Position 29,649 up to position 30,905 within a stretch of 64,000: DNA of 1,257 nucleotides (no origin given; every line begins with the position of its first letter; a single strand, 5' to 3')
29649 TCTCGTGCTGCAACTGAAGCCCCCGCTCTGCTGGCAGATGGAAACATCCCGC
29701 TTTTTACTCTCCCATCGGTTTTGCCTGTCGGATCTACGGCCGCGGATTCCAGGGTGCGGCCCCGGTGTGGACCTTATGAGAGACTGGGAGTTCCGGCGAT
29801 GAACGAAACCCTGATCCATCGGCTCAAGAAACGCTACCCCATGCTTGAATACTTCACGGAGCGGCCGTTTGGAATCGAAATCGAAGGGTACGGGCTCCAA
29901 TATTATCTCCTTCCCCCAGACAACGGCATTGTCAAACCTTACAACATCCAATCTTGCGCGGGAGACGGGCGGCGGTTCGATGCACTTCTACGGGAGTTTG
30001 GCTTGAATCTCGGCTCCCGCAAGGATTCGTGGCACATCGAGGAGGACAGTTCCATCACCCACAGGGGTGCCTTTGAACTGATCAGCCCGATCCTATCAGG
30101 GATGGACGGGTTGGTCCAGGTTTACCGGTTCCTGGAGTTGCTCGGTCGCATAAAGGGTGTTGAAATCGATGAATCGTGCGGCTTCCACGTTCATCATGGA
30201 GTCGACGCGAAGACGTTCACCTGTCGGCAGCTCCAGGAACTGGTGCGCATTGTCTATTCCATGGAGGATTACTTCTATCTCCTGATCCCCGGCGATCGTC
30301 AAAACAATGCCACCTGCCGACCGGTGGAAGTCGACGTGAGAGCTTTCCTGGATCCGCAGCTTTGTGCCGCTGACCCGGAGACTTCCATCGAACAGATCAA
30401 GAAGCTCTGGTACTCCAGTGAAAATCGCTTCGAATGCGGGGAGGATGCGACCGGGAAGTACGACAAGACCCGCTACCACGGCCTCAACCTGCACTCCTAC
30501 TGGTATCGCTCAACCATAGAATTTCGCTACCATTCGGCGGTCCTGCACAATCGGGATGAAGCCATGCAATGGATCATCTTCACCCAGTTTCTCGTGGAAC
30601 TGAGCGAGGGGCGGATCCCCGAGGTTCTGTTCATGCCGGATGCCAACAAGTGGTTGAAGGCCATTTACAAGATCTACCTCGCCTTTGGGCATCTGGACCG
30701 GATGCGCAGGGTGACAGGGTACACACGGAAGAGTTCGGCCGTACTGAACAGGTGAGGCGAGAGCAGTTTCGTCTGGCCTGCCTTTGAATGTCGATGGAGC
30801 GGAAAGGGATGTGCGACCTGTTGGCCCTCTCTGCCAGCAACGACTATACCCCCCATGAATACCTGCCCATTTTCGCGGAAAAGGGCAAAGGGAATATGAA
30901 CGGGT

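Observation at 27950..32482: Amidoligase_2 + three Ntn-type hydrolases + Cys-rich small ORFs: candidate uncharacterised amide-ligation / tagging system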

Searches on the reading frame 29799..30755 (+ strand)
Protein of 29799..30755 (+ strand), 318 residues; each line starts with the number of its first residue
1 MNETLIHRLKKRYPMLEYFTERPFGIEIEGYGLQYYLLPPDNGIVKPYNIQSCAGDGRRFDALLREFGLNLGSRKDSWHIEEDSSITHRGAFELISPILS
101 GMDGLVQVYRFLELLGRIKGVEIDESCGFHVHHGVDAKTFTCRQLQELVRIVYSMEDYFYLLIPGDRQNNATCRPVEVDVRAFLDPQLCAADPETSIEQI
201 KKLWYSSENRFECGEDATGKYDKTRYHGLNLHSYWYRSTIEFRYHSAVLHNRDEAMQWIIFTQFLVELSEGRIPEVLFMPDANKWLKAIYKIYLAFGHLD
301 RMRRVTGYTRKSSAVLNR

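Call 3: search_protein_families(library=pfam, proteins=[window:29799-30755:+], max_evalue=0.1)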
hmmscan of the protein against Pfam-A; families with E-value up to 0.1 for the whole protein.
window:29799-30755:+ (318 aa): 1 family
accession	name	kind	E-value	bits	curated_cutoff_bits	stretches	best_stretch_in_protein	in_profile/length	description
PF12224.13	Amidoligase_2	-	1.3e-30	107.6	22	1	21-264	2-243/245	Putative amidoligase enzyme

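Call 5: search_protein_families(library=ncbifam, proteins=[window:29799-30755:+], max_evalue=0.1)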
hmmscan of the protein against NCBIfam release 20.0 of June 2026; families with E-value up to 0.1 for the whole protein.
window:29799-30755:+ (318 aa): 0 families

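Call 6: search_protein_families(library=padloc, proteins=[window:29799-30755:+], max_evalue=0.1)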
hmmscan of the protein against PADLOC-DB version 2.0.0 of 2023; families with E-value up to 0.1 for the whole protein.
window:29799-30755:+ (318 aa): 0 families

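Call 14: find_homologous_proteins(query=window:29799-30755:+, max_evalue=1e-10)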
Query window:29799-30755:+ (318 aa): 467 proteins with E <= 1e-10 among 1416 candidates; the best 120 are listed.
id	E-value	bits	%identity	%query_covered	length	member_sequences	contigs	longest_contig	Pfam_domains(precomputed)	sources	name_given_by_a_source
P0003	1.8e-219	745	100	100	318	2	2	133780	PF12224.14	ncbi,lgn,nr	ncbi:MAG: hypothetical protein GX443_07115 [Deltaproteobacteria bacterium]|nr:hypothetical protein [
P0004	1.1e-179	615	82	99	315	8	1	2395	PF12224.14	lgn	-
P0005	4.1e-154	531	70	97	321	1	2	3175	PF12224.14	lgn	-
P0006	5.3e-153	527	70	97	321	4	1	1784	PF12224.14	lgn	-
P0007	7.1e-153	527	71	97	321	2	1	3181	PF12224.14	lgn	-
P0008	3.7e-152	524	74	96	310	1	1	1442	PF12224.14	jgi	jgi:hypothetical protein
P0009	2.3e-135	469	63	99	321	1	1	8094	PF12224.14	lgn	-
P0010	4.9e-135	468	66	94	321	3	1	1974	PF12224.14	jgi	jgi:hypothetical protein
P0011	6.8e-135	467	63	100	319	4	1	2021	PF12224.14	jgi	jgi:hypothetical protein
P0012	1.8e-134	466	64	95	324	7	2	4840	PF12224.14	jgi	jgi:hypothetical protein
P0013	5.4e-134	464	64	97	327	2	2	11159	PF12224.14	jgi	-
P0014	2.0e-133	463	63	100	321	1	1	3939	PF12224.14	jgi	jgi:hypothetical protein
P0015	7.1e-133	461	64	97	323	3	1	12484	PF12224.14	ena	-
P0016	8.5e-133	461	64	95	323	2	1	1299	PF12224.14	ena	-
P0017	1.0e-132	460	63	97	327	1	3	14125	PF12224.14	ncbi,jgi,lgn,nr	ncbi:MAG: amidoligase family protein [Desulforhabdus sp.]|jgi:hypothetical protein|nr:amidoligase fa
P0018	2.4e-132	459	65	92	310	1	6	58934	PF12224.14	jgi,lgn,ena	jgi:hypothetical protein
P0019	7.0e-132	458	63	98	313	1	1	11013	PF12224.14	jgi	jgi:hypothetical protein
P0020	1.0e-131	457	65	92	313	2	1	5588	PF12224.14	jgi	jgi:hypothetical protein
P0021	1.4e-131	457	64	98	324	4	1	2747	PF12224.14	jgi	jgi:hypothetical protein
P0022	5.7e-131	455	64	95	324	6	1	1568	PF12224.14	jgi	-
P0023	9.3e-131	454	63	97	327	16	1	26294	PF12224.14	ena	-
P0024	9.6e-131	454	64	95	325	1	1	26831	PF12224.14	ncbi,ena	-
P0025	1.7e-130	453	62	99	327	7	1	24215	PF12224.14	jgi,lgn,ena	-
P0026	2.0e-130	453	63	95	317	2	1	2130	PF12224.14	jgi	jgi:hypothetical protein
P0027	2.8e-130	452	62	95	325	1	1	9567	PF12224.14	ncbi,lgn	ncbi:MAG: amidoligase family protein [Syntrophobacteraceae bacterium]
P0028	3.8e-130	452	63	99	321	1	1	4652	PF12224.14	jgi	jgi:hypothetical protein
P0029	6.1e-130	451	64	94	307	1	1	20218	PF12224.14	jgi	jgi:hypothetical protein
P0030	6.1e-130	451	64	94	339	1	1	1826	PF12224.14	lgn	-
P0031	8.7e-130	451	63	95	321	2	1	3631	PF12224.14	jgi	jgi:hypothetical protein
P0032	1.1e-129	450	61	98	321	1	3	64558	PF12224.14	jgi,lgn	jgi:hypothetical protein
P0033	1.8e-129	450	62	99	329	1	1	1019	PF12224.14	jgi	jgi:hypothetical protein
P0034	2.0e-129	449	63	98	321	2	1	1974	PF12224.14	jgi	jgi:hypothetical protein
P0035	3.3e-129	449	64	94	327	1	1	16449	PF12224.14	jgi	jgi:hypothetical protein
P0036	3.5e-129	449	65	93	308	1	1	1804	PF12224.14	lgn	-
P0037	4.1e-129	448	63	94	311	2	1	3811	PF12224.14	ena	-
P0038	5.0e-129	448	62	95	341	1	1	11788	PF12224.14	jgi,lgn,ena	-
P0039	5.2e-129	448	61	99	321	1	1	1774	PF12224.14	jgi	jgi:hypothetical protein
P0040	5.5e-129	448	63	98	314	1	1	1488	PF12224.14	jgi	jgi:hypothetical protein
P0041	7.1e-129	448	61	99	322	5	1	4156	PF12224.14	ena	-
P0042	9.3e-129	447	63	95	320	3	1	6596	PF12224.14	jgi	jgi:hypothetical protein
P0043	2.2e-128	446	61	95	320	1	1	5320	PF12224.14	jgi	jgi:hypothetical protein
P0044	2.9e-128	446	62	98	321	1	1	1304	PF12224.14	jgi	jgi:hypothetical protein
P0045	3.5e-128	445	62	95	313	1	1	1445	PF12224.14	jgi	jgi:hypothetical protein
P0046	4.2e-128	445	63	94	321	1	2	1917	PF12224.14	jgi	jgi:hypothetical protein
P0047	6.3e-128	445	59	99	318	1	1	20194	PF12224.14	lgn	-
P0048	7.3e-128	444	59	98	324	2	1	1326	PF12224.14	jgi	jgi:hypothetical protein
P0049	1.1e-127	444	61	98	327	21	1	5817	PF12224.14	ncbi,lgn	-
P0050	1.2e-127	444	63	93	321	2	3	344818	PF12224.14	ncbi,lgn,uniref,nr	ncbi:amidoligase family protein [Desulfoferrobacter suflitae]|uniref:amidoligase family protein n=1 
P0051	1.4e-127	443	63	94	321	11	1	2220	PF12224.14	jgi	jgi:hypothetical protein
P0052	1.5e-127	443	61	98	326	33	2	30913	PF12224.14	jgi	jgi:hypothetical protein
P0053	2.1e-127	443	62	94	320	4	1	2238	PF12224.14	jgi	jgi:hypothetical protein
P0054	2.3e-127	443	60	98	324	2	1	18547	PF12224.14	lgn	-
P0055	2.3e-127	443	60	99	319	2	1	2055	PF12224.14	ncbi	-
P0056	2.6e-127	443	64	94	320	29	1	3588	PF12224.14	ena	-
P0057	3.3e-127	442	61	97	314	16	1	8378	PF12224.14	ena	-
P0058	3.9e-127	442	63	94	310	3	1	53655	PF12224.14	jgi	jgi:hypothetical protein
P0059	4.0e-127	442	62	95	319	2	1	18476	PF12224.14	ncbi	-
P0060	4.1e-127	442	60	98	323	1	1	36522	PF12224.14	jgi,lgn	-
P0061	6.3e-127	441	65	92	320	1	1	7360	PF12224.14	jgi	jgi:hypothetical protein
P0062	1.9e-126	440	62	98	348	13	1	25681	PF12224.14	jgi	jgi:hypothetical protein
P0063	2.2e-126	439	61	97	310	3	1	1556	PF12224.14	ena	-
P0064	2.7e-126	439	61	99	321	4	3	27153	PF12224.14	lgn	-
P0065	4.2e-126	439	60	97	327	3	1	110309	PF12224.14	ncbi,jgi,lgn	-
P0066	5.9e-126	438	59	99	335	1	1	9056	PF12224.14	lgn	-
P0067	6.1e-126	438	60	98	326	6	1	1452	PF12224.14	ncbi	-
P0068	8.8e-126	437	60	99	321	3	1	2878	PF12224.14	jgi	jgi:hypothetical protein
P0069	9.3e-126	437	61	97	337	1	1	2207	PF12224.14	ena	-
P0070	1.0e-125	437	62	94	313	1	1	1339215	PF12224.14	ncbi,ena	-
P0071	1.2e-125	437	63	94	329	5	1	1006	PF12224.14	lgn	-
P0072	1.3e-125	437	61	94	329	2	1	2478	PF12224.14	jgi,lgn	-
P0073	1.3e-125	437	60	99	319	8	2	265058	PF12224.14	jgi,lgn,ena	-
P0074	1.8e-125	436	61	99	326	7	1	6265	PF12224.14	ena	-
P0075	4.2e-125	435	60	97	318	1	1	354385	PF12224.14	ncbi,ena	-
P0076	5.2e-125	435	60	97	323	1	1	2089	PF12224.14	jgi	jgi:Putative amidoligase enzyme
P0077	6.3e-125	435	60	99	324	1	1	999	PF12224.14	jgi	jgi:hypothetical protein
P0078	7.0e-125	435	62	94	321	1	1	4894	PF12224.14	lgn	-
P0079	8.6e-125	434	60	96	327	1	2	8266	PF12224.14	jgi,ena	-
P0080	9.0e-125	434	59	98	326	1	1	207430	PF12224.14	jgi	jgi:hypothetical protein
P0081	1.2e-124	434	60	96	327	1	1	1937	PF12224.14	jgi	jgi:hypothetical protein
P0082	1.6e-124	433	59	99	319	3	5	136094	PF12224.14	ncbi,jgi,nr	ncbi:MAG: amidoligase family protein [Syntrophobacteraceae bacterium]|jgi:hypothetical protein|nr:am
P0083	1.8e-124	433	63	94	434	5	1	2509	PF12224.14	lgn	-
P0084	2.6e-124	433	59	98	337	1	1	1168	PF12224.14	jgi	jgi:hypothetical protein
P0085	1.1e-123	431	61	94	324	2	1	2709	PF12224.14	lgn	-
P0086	1.4e-123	430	61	99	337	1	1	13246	PF12224.14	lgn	-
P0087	2.0e-123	430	61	98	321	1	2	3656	PF12224.14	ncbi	-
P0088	2.6e-123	429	60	97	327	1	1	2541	PF12224.14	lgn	-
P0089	3.4e-123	429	63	93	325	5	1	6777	PF12224.14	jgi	-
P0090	4.2e-123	429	57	100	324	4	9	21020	PF12224.14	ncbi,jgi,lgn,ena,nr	ncbi:MAG: hypothetical protein AUK55_14230 [Syntrophobacteraceae bacterium CG2_30_61_12]|nr:MAG: hyp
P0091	5.0e-123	428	59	97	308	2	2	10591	PF12224.14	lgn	-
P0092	2.0e-122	426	58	99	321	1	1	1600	PF12224.14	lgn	-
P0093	2.6e-122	426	58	97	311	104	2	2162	PF12224.14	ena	-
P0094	4.2e-122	425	59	96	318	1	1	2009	PF12224.14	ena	-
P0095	7.1e-122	425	60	94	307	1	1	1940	PF12224.14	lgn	-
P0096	5.0e-121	422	60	94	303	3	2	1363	PF12224.14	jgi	jgi:hypothetical protein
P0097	9.6e-121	421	60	95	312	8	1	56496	PF12224.14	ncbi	-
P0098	1.3e-120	421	59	95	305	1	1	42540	PF12224.14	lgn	-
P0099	2.1e-120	420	60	94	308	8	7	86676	PF12224.14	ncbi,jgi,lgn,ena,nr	ncbi:MAG: amidoligase family protein [Deltaproteobacteria bacterium]|jgi:hypothetical protein|nr:ami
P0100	1.6e-119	417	58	97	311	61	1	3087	PF12224.14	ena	-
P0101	3.6e-119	416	59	95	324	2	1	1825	PF12224.14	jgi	-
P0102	8.1e-119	415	61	95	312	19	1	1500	PF12224.14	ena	-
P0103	2.1e-118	413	57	98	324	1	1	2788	PF12224.14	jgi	jgi:hypothetical protein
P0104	2.2e-118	413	57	97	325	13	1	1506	PF12224.14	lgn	-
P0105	2.7e-118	413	56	98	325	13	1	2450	PF12224.14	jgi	-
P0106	3.1e-118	413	58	95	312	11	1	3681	PF12224.14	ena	-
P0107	3.3e-118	413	58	97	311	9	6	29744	PF12224.14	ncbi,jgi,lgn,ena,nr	ncbi:MAG: amidoligase family protein [Deltaproteobacteria bacterium]|nr:amidoligase family protein [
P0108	5.2e-118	412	59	93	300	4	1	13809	PF12224.14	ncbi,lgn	-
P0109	5.3e-118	412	62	94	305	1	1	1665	PF12224.14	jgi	jgi:hypothetical protein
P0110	7.1e-118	412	56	97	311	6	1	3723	PF12224.14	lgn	-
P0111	7.1e-118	412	58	96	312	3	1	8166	PF12224.14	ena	-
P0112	7.3e-118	411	60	93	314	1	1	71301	PF12224.14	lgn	-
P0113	7.3e-118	411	57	97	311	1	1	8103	PF12224.14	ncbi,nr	ncbi:MAG: amidoligase family protein [Thermodesulfobacteriota bacterium]|nr:amidoligase family prote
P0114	7.7e-118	411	57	95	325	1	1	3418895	PF12224.14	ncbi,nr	ncbi:MAG: amidoligase family protein [Desulfobacterales bacterium]|nr:MAG: amidoligase family protei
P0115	8.3e-118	411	61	96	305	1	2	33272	PF12224.14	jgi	jgi:Putative amidoligase enzyme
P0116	9.7e-118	411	59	95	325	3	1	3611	PF12224.14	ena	-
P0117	1.9e-117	410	61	93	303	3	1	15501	PF12224.14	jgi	jgi:hypothetical protein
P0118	2.8e-117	410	56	98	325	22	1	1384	PF12224.14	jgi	jgi:hypothetical protein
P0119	3.4e-117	409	56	97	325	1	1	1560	PF12224.14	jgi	jgi:hypothetical protein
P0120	3.4e-117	409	59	96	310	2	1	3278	PF12224.14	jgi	jgi:hypothetical protein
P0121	3.9e-117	409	58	96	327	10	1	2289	PF12224.14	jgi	-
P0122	4.7e-117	409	60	95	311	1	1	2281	PF12224.14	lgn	-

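Call 17: find_related_loci(query=A2, collection=genome_contigs, flank=10000)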
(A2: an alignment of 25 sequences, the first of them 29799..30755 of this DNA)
Query A2 (318 aa) in genome_contigs; peptide patterns used: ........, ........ (x = any residue, [..] = any of these).
186 stretches matched a pattern; 168 encode a relative of the query (tblastn E <= 1e-3); the best 80 are kept; 80 distinct loci.
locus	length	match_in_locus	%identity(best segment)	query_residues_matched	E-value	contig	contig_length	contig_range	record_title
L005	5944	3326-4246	70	1-307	3e-156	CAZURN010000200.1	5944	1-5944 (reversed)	MAG TPA_asm: uncultured Syntrophobacteraceae bacterium isolate SRP278314_co2_239 genome assembly, contig: NODE_19471_len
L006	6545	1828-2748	63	2-311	1e-135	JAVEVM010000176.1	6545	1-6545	MAG: Desulforhabdus sp. isolate BF4_121 NODE_40960_length_6545_cov_2.987691_Biofilm4, whole genome shotgun sequence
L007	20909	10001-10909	64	2-304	4e-135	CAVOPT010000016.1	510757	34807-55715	MAG: uncultured delta proteobacterium isolate MFD00032.bin.1.221 genome assembly, contig: contig_55481, whole genome sho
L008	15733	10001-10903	64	2-302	3e-133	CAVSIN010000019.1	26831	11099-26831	MAG: uncultured delta proteobacterium isolate MFD01299.bin.2.13 genome assembly, contig: contig_10626, whole genome shot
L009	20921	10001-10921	63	6-315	9e-132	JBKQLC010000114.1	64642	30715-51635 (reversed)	MAG: Syntrophobacteraceae bacterium isolate CRr2D2E2F__bin_5 CRr2D2E2F_000000124644, whole genome shotgun sequence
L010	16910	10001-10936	61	1-315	7e-131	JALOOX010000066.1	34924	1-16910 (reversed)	MAG: Syntrophobacteraceae bacterium isolate Prado114 scaffold_2571, whole genome shotgun sequence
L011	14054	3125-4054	62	5-317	2e-130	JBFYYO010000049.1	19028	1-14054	MAG: Syntrophobacterales bacterium isolate PPR_0410 scaffold_567, whole genome shotgun sequence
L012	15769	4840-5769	60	3-315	1e-130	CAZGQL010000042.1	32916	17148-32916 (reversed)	MAG TPA_asm: uncultured Syntrophobacteraceae bacterium isolate SRP290908_co1_149 genome assembly, contig: NODE_1545_leng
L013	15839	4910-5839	62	5-317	5e-130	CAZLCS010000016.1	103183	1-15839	MAG TPA_asm: uncultured Syntrophobacteraceae bacterium isolate binchicken_co168_326 genome assembly, contig: NODE_218_le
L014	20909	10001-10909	62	13-318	7e-130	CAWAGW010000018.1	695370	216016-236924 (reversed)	MAG: uncultured delta proteobacterium isolate MFD02416.bin.2.191 genome assembly, contig: contig_6572, whole genome shot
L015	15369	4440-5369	61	3-315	1e-129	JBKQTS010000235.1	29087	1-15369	MAG: Syntrophobacteraceae bacterium isolate MHr2D2E2F__bin_75 MHr2D2E2F_000000234507, whole genome shotgun sequence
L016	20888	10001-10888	63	8-303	1e-129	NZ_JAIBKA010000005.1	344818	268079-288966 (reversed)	Desulfoferrobacter suflitae strain DRH4 contig_5, whole genome shotgun sequence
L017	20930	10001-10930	61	3-315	2e-129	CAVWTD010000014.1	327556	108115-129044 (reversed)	MAG: uncultured delta proteobacterium isolate MFD01476.bin.2.94 genome assembly, contig: contig_32013, whole genome shot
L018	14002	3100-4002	62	2-303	5e-129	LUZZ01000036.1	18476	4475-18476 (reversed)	MAG: Syntrophobacterales bacterium Delta_01 Delta_01_contig_3255, whole genome shotgun sequence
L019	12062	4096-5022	62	5-316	4e-129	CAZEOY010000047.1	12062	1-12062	MAG TPA_asm: uncultured Syntrophobacteraceae bacterium isolate binchicken_co274_11 genome assembly, contig: NODE_13092_l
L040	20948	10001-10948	55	1-312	3e-121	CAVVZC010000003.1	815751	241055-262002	MAG: uncultured delta proteobacterium isolate MFD03551.bin.1.10 genome assembly, contig: contig_12437, whole genome shot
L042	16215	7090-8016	58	1-307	2e-121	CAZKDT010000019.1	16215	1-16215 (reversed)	MAG TPA_asm: uncultured Desulfobacteraceae bacterium isolate binchicken_co357_137 genome assembly, contig: NODE_1499_len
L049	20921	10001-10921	58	5-309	3e-120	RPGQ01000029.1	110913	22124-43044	MAG: Desulfobacteraceae bacterium Eth-SRB2 Scaffold79_pilon, whole genome shotgun sequence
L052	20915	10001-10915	58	3-305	7e-120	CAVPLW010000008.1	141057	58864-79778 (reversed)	MAG: uncultured delta proteobacterium isolate MFD09964.bin.3.171 genome assembly, contig: contig_24518, whole genome sho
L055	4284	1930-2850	57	2-306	3e-120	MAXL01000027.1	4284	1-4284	MAG: Desulfobacterales bacterium S5133MH16 k99_1108320, whole genome shotgun sequence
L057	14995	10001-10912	58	5-306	1e-118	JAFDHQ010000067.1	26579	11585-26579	MAG: Deltaproteobacteria bacterium isolate Meg22_1214_Bin_280 Meg22_1214_Bin_280_scaffold_18136, whole genome shotgun se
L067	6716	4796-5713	57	2-305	5e-117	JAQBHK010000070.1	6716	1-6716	MAG: Desulfobacterales bacterium isolate MAG_454_bin-01 454_bin-01_ctg-070, whole genome shotgun sequence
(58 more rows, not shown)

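Call 21: search_protein_families(library=pfam, proteins=[L067:2736-4763:+, L040:7058-7462:+, L008:9509-9949:+, L012:3057-3857:+, L018:494-958:+, L042:3655-4398:+, L052:6628-7074:-, L009:5221-5664:-], max_evalue=0.01)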
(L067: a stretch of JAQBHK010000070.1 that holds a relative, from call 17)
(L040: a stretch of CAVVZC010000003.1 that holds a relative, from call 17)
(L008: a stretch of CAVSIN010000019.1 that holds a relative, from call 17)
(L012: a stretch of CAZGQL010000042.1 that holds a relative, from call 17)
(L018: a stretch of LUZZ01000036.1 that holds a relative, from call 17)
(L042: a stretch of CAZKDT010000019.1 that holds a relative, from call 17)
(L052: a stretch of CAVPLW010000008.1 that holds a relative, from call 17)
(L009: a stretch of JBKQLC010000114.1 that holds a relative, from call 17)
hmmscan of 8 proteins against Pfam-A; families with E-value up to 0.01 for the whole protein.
L067:2736-4763:+ (675 aa): 5 families
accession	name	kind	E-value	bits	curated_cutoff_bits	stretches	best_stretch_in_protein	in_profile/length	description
PF13549.11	ATP-grasp_5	-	4.6e-75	252.2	27.6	1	470-672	19-221/221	ATP-grasp domain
PF13607.11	Succ_CoA_lig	-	1.8e-49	167.5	27.4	1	159-293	2-138/138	Succinyl-CoA ligase like flavodoxin domain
PF13380.12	CoA_binding_2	-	1.9e-26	93.2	22.8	1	18-143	2-115/116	CoA binding domain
PF02629.25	CoA_binding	-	1.3e-16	61.6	22.3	1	16-106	3-96/97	CoA binding domain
PF19045.5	Ligase_CoA_2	-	2.3e-05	24.9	23.7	1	305-364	2-61/162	Ligase-CoA domain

L040:7058-7462:+ (134 aa): 2 families
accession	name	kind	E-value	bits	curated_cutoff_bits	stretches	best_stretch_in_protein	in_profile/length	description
PF22636.2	FlK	-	9.9e-37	125.7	27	1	18-120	2-103/103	Fluoroacetyl-CoA-specific thioesterase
PF03061.28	4HBT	-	4.6e-05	24.1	20.6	1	42-106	12-76/79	Thioesterase superfamily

L008:9509-9949:+ (146 aa): 1 family
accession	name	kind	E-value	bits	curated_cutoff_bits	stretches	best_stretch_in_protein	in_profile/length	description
PF00254.34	FKBP_C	-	8.1e-26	90.6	21.1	1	6-142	4-93/94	FKBP-type peptidyl-prolyl cis-trans isomerase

L012:3057-3857:+ (266 aa): 0 families

L018:494-958:+ (154 aa): 2 families
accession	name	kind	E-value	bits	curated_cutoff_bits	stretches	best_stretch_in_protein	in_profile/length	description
PF13279.12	4HBT_2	-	6.2e-21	75.5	25.5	1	27-148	1-120/122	Thioesterase-like superfamily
PF03061.28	4HBT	-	5.5e-10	39.9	20.6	1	35-121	1-77/79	Thioesterase superfamily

L042:3655-4398:+ (247 aa): 13 families
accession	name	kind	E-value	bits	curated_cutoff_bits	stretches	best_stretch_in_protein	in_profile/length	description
PF00005.33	ABC_tran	-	3.7e-29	102.5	25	1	23-166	1-136/137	ABC transporter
PF13304.12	AAA_21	-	3.6e-09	37.5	27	1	36-72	2-38/304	AAA domain, putative AbiEii toxin, Type IV TA system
PF02463.25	SMC_N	-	1.5e-05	25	40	1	31-54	22-45/220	RecF/RecN/SMC N terminal domain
PF13555.12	AAA_29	-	4.7e-05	23.5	27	1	27-61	16-50/61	P-loop containing region of AAA domain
PF13476.12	AAA_23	-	0.0001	23.4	27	1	32-56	18-42/201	AAA domain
PF00931.28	NB-ARC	-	0.001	18.8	23.5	1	30-54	15-39/248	NB-ARC domain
PF13604.12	AAA_30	-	0.002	18.3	27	1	31-58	16-43/191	AAA domain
PF13401.12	AAA_22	-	0.0024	18.6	27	0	33-57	5-29/130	AAA domain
PF13191.12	AAA_16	-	0.0031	18.5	32.6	1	31-59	20-51/167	AAA ATPase domain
PF01637.24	ATPase_2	-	0.0058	16.9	33.2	1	32-59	19-46/225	ATPase domain predominantly from Archaea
PF00004.35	AAA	-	0.0059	17.5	21.2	0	38-57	3-22/131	ATPase family associated with various cellular activities (AAA)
PF01078.27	Mg_chelatase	-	0.0069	16.2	20.3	0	18-62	7-51/207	Magnesium chelatase, subunit ChlI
PF13175.12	AAA_15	-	0.0099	16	32.1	0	35-56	25-46/374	AAA ATPase domain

L052:6628-7074:- (148 aa): 0 families

L009:5221-5664:- (147 aa): 0 families

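Call 48: search_solved_structures(query=A2, max_evalue=10, show_alignments=2)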
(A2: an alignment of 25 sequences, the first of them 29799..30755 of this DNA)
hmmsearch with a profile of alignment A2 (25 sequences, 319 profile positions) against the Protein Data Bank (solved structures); distinct sequences matched with E-value up to 10: 0.

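Call 58: search_protein_families(library=pfam, proteins=[L049:7118-8599:+, L049:8610-9950:+, L055:2903-3313:+, L057:5769-6968:+, L057:3719-4414:+, L049:6694-7053:+], max_evalue=0.001)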
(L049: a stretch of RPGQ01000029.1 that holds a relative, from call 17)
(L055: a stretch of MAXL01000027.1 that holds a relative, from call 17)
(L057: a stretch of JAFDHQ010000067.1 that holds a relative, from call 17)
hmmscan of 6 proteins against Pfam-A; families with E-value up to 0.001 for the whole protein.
L049:7118-8599:+ (493 aa): 0 families

L049:8610-9950:+ (446 aa): 4 families
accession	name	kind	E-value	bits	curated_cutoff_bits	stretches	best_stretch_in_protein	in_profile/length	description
PF00282.25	Pyridoxal_deC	-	9.4e-32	110.6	27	1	29-360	11-366/375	Pyridoxal-dependent decarboxylase conserved domain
PF01212.27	Beta_elim_lyase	-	1.8e-06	28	27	1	100-272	36-211/288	Beta-eliminating lyase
PF00155.27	Aminotran_1_2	-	4.5e-06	26.5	19.7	1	99-230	45-192/361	Aminotransferase class I and II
PF00266.25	Aminotran_5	-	0.00071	19.1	21.5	1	75-225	22-177/371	Aminotransferase class-V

L055:2903-3313:+ (136 aa): 2 families
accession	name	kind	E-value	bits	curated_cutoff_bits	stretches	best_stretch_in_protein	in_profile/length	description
PF00293.34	NUDIX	-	7e-20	71.8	21.1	1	10-128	6-133/134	NUDIX domain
PF14815.12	NUDIX_4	-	3.2e-19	69.2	35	1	12-128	2-113/113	NUDIX domain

L057:5769-6968:+ (399 aa): 1 family
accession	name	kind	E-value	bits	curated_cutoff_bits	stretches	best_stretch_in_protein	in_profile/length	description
PF02073.20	Peptidase_M29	-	1.6e-108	363.6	27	1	4-397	2-406/406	Thermophilic metalloprotease (M29)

L057:3719-4414:+ (231 aa): 1 family
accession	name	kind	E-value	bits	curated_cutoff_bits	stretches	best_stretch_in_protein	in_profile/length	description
PF05494.18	MlaC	-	1.3e-28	100.3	26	1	40-201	2-165/166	MlaC protein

L049:6694-7053:+ (119 aa): 0 families
